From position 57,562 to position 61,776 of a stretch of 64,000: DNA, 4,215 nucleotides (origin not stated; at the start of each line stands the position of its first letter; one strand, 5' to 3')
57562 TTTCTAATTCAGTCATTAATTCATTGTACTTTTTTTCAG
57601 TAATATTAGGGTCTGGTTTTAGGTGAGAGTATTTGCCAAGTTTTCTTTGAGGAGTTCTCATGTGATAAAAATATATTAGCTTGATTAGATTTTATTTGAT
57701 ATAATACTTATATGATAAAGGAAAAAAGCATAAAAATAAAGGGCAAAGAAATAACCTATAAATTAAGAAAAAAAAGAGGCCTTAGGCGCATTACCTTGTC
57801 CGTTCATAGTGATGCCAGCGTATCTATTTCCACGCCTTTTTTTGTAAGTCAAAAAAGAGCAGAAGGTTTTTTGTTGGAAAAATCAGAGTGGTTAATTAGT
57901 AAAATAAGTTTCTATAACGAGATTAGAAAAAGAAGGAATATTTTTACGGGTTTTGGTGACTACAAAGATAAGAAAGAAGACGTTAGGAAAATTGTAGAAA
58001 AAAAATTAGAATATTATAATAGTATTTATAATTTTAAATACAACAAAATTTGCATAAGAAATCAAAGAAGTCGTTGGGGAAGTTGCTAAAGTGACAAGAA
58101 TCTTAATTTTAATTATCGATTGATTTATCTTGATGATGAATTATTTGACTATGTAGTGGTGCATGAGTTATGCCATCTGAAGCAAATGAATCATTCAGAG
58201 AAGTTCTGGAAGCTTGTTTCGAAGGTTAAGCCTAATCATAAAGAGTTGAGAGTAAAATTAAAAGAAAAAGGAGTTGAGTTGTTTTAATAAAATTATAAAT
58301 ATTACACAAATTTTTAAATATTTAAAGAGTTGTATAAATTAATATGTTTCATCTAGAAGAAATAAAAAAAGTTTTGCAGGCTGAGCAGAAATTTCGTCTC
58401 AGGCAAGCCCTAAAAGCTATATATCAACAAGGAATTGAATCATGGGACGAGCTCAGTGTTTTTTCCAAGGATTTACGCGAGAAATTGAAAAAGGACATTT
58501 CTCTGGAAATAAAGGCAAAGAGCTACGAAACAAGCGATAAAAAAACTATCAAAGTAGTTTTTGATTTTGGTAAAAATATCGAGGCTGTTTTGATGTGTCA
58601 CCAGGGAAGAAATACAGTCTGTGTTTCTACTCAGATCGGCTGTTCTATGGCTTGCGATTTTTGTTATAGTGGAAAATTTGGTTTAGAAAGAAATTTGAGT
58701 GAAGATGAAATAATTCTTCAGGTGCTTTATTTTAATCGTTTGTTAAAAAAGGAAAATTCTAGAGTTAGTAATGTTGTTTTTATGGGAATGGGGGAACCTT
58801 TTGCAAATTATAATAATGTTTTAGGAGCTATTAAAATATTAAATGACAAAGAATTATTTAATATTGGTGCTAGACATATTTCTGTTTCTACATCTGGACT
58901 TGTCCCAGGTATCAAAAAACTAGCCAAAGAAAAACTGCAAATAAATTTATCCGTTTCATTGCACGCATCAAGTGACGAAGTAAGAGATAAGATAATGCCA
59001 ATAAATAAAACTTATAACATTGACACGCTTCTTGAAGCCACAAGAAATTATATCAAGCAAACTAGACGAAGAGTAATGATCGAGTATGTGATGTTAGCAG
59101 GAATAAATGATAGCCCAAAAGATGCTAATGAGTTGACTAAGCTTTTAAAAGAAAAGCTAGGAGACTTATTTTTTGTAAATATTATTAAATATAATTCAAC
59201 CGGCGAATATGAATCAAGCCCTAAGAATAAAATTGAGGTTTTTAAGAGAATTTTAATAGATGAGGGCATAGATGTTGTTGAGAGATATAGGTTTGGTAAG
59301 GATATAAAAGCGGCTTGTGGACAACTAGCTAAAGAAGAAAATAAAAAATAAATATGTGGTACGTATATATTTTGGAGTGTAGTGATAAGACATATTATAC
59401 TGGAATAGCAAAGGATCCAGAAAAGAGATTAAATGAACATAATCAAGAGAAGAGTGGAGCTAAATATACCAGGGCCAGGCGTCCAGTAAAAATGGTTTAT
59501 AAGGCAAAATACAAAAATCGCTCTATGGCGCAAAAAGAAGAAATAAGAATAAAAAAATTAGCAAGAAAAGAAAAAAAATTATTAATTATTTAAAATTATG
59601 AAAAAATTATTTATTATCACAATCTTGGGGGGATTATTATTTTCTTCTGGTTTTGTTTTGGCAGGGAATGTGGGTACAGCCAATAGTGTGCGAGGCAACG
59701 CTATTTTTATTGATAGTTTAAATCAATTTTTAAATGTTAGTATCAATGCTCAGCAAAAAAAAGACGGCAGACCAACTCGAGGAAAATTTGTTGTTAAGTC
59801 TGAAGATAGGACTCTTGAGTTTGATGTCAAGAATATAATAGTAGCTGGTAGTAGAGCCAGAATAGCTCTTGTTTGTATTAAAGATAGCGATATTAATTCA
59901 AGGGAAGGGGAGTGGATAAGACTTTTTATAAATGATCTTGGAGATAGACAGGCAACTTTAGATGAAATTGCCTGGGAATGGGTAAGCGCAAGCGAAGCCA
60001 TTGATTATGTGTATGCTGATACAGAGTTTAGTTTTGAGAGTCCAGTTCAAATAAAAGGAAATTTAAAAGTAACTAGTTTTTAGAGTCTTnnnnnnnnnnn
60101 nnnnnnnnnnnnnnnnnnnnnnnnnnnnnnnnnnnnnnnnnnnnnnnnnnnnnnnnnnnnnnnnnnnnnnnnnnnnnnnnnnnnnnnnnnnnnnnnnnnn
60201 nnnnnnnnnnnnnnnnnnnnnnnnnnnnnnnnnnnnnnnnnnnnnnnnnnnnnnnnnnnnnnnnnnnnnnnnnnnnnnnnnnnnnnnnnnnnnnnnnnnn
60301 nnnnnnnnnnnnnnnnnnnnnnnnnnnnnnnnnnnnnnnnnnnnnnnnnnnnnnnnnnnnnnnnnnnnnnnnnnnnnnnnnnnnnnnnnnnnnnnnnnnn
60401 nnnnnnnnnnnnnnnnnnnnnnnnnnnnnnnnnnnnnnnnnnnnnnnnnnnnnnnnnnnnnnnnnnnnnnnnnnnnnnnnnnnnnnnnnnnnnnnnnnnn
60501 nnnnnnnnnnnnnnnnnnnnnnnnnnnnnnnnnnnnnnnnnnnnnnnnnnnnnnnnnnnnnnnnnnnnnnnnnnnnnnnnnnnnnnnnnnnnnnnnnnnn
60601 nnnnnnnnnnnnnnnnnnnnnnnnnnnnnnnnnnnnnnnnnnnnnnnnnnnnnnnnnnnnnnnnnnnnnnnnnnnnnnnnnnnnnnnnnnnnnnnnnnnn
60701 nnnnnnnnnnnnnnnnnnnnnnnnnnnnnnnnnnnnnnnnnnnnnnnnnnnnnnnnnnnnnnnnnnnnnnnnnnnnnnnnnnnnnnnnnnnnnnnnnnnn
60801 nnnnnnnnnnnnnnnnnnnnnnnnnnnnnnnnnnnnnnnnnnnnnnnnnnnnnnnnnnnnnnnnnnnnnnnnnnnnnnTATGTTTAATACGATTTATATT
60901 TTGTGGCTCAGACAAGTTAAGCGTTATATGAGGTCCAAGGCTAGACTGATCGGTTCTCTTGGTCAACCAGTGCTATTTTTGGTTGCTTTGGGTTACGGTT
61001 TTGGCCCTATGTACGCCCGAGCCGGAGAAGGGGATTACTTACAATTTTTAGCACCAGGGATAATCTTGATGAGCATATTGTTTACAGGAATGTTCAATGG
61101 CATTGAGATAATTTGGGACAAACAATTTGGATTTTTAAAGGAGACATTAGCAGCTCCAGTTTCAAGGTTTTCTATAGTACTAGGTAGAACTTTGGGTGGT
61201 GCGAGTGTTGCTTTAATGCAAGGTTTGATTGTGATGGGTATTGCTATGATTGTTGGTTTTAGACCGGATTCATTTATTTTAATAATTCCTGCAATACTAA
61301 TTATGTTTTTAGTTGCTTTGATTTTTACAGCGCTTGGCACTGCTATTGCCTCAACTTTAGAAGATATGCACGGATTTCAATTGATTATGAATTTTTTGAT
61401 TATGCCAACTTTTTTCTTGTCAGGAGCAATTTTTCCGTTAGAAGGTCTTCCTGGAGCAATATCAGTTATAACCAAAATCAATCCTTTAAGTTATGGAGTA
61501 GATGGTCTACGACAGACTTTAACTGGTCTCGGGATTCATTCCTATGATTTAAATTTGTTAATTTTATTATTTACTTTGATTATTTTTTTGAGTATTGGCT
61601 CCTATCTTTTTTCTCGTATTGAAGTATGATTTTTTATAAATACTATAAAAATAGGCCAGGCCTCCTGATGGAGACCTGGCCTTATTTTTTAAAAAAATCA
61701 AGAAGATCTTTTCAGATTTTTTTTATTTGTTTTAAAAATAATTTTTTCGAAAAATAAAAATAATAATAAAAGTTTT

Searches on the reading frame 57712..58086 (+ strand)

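Call 41: search_protein_families(library=pfam, proteins=[window:57712-58086:+])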
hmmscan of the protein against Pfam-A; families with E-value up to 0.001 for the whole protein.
window:57712-58086:+ (125 aa): 1 family
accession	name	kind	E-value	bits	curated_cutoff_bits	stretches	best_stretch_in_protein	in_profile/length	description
PF01863.23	YgjP-like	-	4.6e-13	50.1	26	2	88-125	109-146/207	YgjP-like, metallopeptidase domain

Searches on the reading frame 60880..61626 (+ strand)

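Call 41: search_protein_families(library=pfam, proteins=[window:60880-61626:+])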
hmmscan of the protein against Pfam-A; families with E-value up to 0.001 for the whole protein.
window:60880-61626:+ (249 aa): 2 families
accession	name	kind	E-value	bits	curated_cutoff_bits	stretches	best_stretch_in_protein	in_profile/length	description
PF01061.29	ABC2_membrane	-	4e-38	131.5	26.9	1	5-214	3-210/211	ABC-2 type transporter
PF12698.13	ABC2_membrane_3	-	1.5e-21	77.3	31.6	1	51-241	158-346/347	ABC-2 family transporter protein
